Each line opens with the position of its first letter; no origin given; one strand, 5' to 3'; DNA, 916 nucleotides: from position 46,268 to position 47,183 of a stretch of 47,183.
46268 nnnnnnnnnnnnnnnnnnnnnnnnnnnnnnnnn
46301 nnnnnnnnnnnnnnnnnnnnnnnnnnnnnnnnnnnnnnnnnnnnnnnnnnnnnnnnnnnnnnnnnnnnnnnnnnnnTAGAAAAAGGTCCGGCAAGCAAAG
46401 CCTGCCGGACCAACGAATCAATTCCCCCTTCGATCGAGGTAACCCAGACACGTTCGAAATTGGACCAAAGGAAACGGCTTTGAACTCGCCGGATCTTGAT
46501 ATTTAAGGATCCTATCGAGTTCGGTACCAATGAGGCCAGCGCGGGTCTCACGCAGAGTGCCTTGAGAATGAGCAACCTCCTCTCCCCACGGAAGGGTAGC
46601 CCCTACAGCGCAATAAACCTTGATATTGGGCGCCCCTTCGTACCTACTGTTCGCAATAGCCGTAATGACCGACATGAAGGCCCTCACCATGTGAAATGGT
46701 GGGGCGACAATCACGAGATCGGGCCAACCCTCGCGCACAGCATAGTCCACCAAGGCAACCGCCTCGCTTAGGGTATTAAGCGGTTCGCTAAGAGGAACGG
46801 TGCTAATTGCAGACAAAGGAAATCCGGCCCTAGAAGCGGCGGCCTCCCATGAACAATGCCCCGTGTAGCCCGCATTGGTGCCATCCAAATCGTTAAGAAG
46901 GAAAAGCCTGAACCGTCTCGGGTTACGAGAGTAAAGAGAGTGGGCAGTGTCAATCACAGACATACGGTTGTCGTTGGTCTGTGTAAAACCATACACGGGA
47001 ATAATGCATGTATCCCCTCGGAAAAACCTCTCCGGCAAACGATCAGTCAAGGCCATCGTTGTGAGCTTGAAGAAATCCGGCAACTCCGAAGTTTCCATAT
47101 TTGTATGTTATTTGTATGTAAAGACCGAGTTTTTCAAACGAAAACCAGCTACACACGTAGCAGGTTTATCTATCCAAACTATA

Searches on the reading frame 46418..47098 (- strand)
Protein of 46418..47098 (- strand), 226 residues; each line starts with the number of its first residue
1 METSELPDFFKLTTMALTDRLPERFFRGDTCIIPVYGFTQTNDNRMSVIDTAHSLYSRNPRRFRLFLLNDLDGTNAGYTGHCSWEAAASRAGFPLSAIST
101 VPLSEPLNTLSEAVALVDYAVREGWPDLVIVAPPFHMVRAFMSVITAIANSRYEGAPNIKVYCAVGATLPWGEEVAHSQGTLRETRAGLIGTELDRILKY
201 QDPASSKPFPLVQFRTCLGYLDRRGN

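Call 21: search_protein_families(library=pfam, proteins=[window:46418-47098:-], max_evalue=0.001)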
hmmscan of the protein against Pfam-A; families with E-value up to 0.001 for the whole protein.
window:46418-47098:- (226 aa): 0 families

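Call 46: search_protein_families(library=ncbifam, proteins=[window:46418-47098:-], max_evalue=0.01)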
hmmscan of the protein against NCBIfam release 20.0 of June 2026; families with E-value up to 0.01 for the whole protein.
window:46418-47098:- (226 aa): 0 families

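Call 61: find_homologous_proteins(query=window:46418-47098:-, max_evalue=0.001)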
Query window:46418-47098:- (226 aa): 2 proteins with E <= 0.001 among 720 candidates.
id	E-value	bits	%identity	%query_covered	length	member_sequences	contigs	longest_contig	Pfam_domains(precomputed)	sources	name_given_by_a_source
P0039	2.0e-108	379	77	100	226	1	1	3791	-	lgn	-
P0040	7.5e-27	112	38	85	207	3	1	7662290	-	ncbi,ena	-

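Call 62: find_encoding_contigs(protein=P0039, flank=5000, max_places=2)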
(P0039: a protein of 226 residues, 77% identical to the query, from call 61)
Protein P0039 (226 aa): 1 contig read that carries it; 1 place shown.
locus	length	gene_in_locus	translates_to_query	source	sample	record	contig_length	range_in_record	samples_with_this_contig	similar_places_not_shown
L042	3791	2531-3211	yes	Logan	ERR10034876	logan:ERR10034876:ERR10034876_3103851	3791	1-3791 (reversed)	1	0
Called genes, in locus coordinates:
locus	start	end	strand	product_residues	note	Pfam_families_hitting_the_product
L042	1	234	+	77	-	?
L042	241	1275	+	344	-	PF13439:Glyco_transf_4 (weak), PF13692:Glyco_trans_1_4, PF00534:Glycos_transf_1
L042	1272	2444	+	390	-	PF13439:Glyco_transf_4, PF00534:Glycos_transf_1, PF13692:Glyco_trans_1_4, PF13524:Glyco_trans_1_2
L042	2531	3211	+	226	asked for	-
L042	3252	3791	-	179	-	?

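Call 63: find_encoding_contigs(protein=P0040, flank=6000, max_places=2)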
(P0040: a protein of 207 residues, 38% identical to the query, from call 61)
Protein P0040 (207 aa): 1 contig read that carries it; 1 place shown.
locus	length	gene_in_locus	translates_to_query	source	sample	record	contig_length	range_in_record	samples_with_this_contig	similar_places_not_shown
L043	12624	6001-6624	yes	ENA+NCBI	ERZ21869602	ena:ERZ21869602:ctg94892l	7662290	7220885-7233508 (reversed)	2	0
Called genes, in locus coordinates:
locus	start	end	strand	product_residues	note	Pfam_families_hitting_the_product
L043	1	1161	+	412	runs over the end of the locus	PF10082:BBP2_2 (faint)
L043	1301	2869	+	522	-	PF02706:Wzz, PF13807:GNVR (weak)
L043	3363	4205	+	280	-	PF01656:CbiA (faint), PF13614:AAA_31 (weak)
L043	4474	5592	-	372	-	PF00931:NB-ARC (weak), PF01637:ATPase_2 (faint), PF02367:TsaE (weak), PF13191:AAA_16, PF25201:nSTAND6 (weak), PF02492:cobW (weak), PF13245:AAA_19 (weak), PF13401:AAA_22, +2 more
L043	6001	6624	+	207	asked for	-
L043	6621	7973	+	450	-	-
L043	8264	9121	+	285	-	PF13495:Phage_int_SAM_4, PF00589:Phage_integrase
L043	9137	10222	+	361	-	PF14319:Zn_Tnp_IS91, PF04986:Y2_Tnp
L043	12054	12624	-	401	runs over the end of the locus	PF00919:UPF0004, PF04055:Radical_SAM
